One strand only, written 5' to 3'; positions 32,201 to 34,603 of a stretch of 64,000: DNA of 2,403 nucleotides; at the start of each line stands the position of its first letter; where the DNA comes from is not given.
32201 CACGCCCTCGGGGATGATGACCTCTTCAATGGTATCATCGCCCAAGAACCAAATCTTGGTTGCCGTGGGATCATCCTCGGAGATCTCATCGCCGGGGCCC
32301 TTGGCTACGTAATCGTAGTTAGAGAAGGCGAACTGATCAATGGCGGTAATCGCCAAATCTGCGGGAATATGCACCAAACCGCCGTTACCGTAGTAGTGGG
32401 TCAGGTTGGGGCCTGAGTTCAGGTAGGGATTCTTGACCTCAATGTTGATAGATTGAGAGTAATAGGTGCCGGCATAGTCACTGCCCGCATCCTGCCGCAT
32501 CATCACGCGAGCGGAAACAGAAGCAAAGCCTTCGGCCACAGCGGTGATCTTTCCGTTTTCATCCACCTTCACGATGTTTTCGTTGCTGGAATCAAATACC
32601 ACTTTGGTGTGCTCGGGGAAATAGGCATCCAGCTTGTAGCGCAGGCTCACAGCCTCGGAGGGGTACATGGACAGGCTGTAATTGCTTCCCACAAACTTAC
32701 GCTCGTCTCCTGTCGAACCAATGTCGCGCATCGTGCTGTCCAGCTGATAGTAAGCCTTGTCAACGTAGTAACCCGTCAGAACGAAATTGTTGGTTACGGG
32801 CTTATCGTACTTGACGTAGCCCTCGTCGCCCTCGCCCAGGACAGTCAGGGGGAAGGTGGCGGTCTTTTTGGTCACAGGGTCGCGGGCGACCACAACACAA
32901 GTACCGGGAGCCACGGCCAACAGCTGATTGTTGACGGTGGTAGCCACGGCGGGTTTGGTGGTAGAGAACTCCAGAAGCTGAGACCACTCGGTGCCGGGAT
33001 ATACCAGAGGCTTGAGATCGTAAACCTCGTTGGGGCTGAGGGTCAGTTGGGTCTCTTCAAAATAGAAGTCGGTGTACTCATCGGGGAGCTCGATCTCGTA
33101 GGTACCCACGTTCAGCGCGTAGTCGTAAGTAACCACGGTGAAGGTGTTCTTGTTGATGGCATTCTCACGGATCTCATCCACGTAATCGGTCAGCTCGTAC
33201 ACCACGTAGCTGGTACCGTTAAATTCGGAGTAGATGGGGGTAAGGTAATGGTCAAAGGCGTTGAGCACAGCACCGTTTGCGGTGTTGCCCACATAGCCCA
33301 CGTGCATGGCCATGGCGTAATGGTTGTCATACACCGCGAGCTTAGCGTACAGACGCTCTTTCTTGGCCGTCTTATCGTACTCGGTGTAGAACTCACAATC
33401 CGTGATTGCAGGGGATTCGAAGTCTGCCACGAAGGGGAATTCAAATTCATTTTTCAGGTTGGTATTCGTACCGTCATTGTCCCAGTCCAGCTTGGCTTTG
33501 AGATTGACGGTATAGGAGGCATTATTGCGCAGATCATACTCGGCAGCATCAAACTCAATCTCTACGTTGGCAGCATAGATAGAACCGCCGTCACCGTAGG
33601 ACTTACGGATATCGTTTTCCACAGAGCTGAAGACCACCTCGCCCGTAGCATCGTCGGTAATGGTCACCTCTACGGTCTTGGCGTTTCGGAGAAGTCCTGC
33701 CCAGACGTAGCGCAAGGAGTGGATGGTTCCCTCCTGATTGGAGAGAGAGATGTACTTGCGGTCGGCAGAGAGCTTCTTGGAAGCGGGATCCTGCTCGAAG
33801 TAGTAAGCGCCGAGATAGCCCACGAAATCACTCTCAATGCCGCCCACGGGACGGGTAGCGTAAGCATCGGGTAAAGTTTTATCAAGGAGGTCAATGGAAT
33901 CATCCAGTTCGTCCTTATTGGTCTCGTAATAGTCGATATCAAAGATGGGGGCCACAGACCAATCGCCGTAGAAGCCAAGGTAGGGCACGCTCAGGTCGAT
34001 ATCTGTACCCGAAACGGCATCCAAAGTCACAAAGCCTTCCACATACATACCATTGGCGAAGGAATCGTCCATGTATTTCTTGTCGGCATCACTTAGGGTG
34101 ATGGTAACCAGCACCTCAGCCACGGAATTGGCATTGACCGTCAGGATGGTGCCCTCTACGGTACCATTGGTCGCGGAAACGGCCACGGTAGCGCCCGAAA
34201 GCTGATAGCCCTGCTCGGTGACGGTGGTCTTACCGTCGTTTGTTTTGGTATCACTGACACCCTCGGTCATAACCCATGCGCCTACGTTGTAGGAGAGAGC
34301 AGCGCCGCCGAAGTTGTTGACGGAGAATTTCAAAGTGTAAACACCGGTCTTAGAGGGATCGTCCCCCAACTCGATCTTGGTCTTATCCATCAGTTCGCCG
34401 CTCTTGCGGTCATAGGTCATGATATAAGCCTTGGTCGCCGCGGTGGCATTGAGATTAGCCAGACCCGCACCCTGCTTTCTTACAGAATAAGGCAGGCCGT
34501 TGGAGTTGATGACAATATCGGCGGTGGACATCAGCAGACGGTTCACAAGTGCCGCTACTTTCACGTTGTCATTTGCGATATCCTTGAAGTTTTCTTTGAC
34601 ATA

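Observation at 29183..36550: Chimeric 2455-aa protein fuses a lactocepin/C5a-peptidase-like protease to an ~800-aa BspA-type LRR array, with a C-terminal TM anchor instead of LPXTG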

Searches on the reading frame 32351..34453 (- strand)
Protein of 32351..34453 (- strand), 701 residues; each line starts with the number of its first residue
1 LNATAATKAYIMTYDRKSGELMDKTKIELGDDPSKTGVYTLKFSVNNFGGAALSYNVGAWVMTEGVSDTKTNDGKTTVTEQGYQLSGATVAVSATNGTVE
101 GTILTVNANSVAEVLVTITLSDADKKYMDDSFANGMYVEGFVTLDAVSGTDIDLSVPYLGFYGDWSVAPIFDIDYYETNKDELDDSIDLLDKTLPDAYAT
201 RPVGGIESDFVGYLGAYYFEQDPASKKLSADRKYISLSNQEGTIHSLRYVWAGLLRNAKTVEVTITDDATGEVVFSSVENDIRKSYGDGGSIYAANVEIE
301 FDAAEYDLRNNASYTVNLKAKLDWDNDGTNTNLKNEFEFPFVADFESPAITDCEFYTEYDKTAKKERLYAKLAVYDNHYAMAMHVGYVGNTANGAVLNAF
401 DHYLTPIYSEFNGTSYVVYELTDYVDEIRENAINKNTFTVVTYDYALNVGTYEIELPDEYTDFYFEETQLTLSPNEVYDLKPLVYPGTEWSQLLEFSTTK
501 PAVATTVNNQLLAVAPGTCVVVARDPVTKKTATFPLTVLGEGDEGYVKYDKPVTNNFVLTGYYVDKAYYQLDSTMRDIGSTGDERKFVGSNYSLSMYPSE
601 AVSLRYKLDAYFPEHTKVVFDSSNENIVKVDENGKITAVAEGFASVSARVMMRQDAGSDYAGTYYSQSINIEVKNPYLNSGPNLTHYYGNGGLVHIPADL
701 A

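Call 28: find_related_loci(query=A1, collection=genome_contigs, flank=10000)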
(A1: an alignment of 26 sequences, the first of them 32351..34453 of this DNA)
Query A1 (701 aa) in genome_contigs; peptide patterns used: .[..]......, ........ (x = any residue, [..] = any of these).
599 stretches matched a pattern (row limit reached: there are more); 571 encode a relative of the query (tblastn E <= 1e-3); the best 80 are kept; 80 distinct loci.
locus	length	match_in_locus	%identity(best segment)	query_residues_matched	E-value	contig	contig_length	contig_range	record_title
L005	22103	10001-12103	91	1-701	0e+0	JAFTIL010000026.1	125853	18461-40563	MAG: Clostridia bacterium isolate RGIG3848 Roe_deer_Cecum-1__c2499, whole genome shotgun sequence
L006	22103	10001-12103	90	1-701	0e+0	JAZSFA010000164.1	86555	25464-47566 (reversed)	MAG: Eubacteriales bacterium isolate T1900044586_TS20190052.MAGScoT_cleanbin_000011 SGB_598_k141_296067, whole genome sh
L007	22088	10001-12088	68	1-701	0e+0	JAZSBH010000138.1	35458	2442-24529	MAG: Eubacteriales bacterium isolate T1900044928_TS20190394.MAGScoT_cleanbin_000046 SGB_3400_k141_169887, whole genome s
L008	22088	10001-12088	68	1-701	0e+0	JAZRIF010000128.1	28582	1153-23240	MAG: Eubacteriales bacterium isolate T1900045476_YK20190170.MAGScoT_cleanbin_000058 SGB_7273_k141_825722, whole genome s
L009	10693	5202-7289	67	1-701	0e+0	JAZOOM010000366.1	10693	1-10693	MAG: Eubacteriales bacterium isolate T1900045628_YK20190322.MAGScoT_cleanbin_000023 SGB_8045_k141_1817714, whole genome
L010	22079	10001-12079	67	4-701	0e+0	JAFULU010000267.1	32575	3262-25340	MAG: Clostridia bacterium isolate RGIG4611 Roe_deer_Rectum-4__c406283, whole genome shotgun sequence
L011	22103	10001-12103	66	1-701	0e+0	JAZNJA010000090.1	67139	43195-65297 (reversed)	MAG: Eubacteriales bacterium isolate T1900044682_TS20190148.MAGScoT_cleanbin_000009 SGB_1696_k141_1132817, whole genome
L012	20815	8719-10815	65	1-700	0e+0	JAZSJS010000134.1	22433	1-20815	MAG: Eubacteriales bacterium isolate T1900044564_TS20190030.MAGScoT_cleanbin_000018 SGB_385_k141_1930950, whole genome s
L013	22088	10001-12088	67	1-701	0e+0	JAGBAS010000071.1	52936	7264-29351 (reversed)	MAG: Clostridia bacterium isolate RGIG8947 Water_deer_Rectum-1__c195760, whole genome shotgun sequence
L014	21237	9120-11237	66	1-701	0e+0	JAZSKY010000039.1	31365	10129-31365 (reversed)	MAG: Eubacteriales bacterium isolate T1900044559_TS20190025.MAGScoT_cleanbin_000006 SGB_349_k141_1112656, whole genome s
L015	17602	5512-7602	65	1-701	0e+0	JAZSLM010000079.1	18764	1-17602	MAG: Eubacteriales bacterium isolate T1900044557_TS20190023.MAGScoT_cleanbin_000114 SGB_322_k141_1279812, whole genome s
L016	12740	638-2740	66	1-701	0e+0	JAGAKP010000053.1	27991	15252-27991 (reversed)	MAG: Clostridia bacterium isolate RGIG8528 Water_deer_Cecum-2__c430062, whole genome shotgun sequence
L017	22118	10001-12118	65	1-701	0e+0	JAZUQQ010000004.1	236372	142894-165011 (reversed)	MAG: Eubacteriales bacterium isolate T1900044857_TS20190323.MAGScoT_cleanbin_000004 SGB_3069_k141_1055602, whole genome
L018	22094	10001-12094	64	1-701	0e+0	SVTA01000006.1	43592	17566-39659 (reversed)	MAG: Oscillospiraceae bacterium isolate SIG683 NODE_19333_length_43592_cov_1.734085, whole genome shotgun sequence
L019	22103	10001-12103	66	1-701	0e+0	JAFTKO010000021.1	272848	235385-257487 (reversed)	MAG: Clostridia bacterium isolate RGIG3903 Roe_deer_Cecum-2__c1988, whole genome shotgun sequence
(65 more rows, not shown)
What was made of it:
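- The carriers are commensal hindgut anaerobes from many host species (call 28). 80 genome loci from different studies align across the junction region aa 700-1400 at 59-91% identity (call 28).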

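Call 34: predict_structure(alignment_id=A1)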
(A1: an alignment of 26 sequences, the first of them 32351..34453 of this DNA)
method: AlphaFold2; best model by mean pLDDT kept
length: 701 residues; sequences in the alignment: 26
mean_pLDDT: 72.5   pTM: 0.47
mean pLDDT of the five models: 72.5, 64.5, 62.5, 61.5, 60.1
residues with pLDDT >= 90: 151; 70-90: 301; 50-70: 121; < 50: 128
segments of 3 or more residues with pLDDT < 50: 1-4, 67-81, 172-234, 285-295, 325-331, 678-698
pLDDT, mean of each block of 10 residues (from residue 1): 57 67 59 84 86 91 56 41 75 93 92 91 86 72 88 79 66 33 28 27 31 27 29 58 68 60 87 87 45 53 83 79 53 61 82 79 70 78 86 85 70 83 83 88 80 77 72 90 59 79 86 93 77 91 88 86 84 75 83 88 91 89 93 91 92 86 89 70 36 41 39
secondary structure, 60 per line:
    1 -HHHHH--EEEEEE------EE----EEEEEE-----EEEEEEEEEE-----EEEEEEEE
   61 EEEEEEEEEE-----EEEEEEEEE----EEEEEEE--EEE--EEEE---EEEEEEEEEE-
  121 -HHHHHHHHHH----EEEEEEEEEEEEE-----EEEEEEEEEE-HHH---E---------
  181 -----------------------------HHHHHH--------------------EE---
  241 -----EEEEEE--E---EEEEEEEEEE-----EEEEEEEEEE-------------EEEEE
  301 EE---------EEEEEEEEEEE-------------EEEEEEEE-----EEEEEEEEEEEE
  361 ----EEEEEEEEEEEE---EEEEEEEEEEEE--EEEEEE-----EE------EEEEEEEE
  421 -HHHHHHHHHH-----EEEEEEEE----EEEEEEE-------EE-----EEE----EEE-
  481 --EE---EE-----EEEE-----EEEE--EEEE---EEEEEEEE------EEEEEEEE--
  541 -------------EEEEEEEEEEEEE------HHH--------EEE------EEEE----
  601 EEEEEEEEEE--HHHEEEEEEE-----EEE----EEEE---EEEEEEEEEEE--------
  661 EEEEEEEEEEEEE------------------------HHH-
elements in order (helices of 4 or more, strands of 3 or more residues): H2-6 E9-14 E27-32 E38-47 E53-70 E76-84 E89-95 E98-100 E103-106 E110-119 H122-131 E136-148 E154-163 H210-215 E246-251 E258-267 E273-282 E296-302 E312-322 E336-343 E349-360 E365-376 E380-391 E394-399 E413-420 H422-431 E437-444 E449-455 E470-472 E477-479 E495-498 E504-507 E510-513 E517-524 E531-538 E554-566 E584-586 E593-596 E601-610 E616-622 E628-630 E635-638 E642-652 E661-673
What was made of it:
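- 32411..33976 (-): Further all-beta Ig/Fn-like modules (aa 859-1380), including one weak Big_2. AlphaFold2 model of aa 700-1400, pLDDT 72.5, all-beta (call 34).
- Checked: The AlphaFold2 model shows beta-sandwich modules at about aa 1169-1237 and 1283-1372 (call 34).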

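Call 37: fold_search(model_id=the predicted structure, library=pdb)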
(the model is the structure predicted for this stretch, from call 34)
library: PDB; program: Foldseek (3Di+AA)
matches with E <= 10: 1526; with E <= 0.001: 148
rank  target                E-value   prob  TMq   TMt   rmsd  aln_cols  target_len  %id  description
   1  8bty_A                7.5e-15  1.00  0.26  0.21  12.8       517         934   16  Structure of the active form of ScpB, the C5a-peptidase from Streptococcus agalactiae. (released 2023-11-15)
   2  5xya                  1.2e-14  1.00  0.26  0.15  30.4       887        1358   12  Crystal structure of a serine protease from Streptococcus species (released 2018-08-08)
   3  6vjb                  1.8e-14  1.00  0.28  0.17  30.2       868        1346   13  Crystal structure of a catalytically inactive CXC Chemokine-degrading protease SpyCEP from Streptococcus pyogenes (released 2020-04-15)
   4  5xyr                  1.9e-14  1.00  0.29  0.16  30.1       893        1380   11  Crystal structure of a serine protease from Streptococcus species (released 2018-08-08)
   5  7bj3                  2.0e-14  1.00  0.26  0.20  13.4       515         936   16  ScpA from Streptococcus pyogenes, S512A active site mutant (released 2021-05-12)
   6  1xf1_A                2.1e-14  1.00  0.25  0.20  14.1       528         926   15  Structure of C5a peptidase- a key virulence factor from Streptococcus (released 2005-11-22)
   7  3eif                  2.4e-14  1.00  0.25  0.20  13.8       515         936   17  1.9 angstrom crystal structure of the active form of the C5a peptidase from Streptococcus pyogenes (ScpA) (released 2009-02-24)
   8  7yzx_A                7.4e-14  1.00  0.25  0.20  13.6       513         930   16  ScpA from Streptococcus pyogenes, D783A mutant. (released 2022-08-31)
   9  5xxz_B                7.4e-14  1.00  0.28  0.17  30.7       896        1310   13  Crystal structure of a serine protease from Streptococcus species (released 2018-08-08)
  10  7edd                  9.6e-14  1.00  0.28  0.16  30.4       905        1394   12  Crystal structure of a serine protease from Streptococcus pyogenes (released 2021-05-12)
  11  5xxz_A                4.7e-13  1.00  0.29  0.17  30.4       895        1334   12  Crystal structure of a serine protease from Streptococcus species (released 2018-08-08)
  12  7r5k_10               2.4e-11  1.00  0.14  0.07  35.5       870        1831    8  Human nuclear pore complex (constricted) (released 2022-06-22)
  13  9hcj_10               2.7e-10  1.00  0.18  0.09  25.4       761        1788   10  D. discoideum nuclear pore complex (released 2024-12-25)
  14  9ijj_4J               1.2e-09  1.00  0.15  0.15  38.0       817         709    8  In situ structure of the central apparatus in mouse sperm axoneme. (released 2025-06-04)
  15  5a42                  4.7e-09  1.00  0.14  0.08  36.4       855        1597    8  Cryo-EM single particle 3D reconstruction of the native conformation of E. coli alpha-2-macroglobulin (ECAM) (released 2015-07-29)
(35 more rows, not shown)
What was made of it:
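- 32411..33976 (-): Foldseek top hits ScpB/ScpA/SpyCEP at E ~1e-14 (call 37).
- On Cell-envelope proteinase (lactocepin/SpyCEP/C5a-peptidase type): All-beta model of aa 700-1400 matches the Fn regions of ScpB/ScpA/SpyCEP (calls 34, 37).
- Closest known: Streptococcal SpyCEP/ScpC and C5a peptidases ScpA/ScpB. Same: Best fold matches for aa 700-1400 (call 37).
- By fold, for aa 700-1400: ScpB/ScpA/SpyCEP at E ~1e-14 (call 37).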
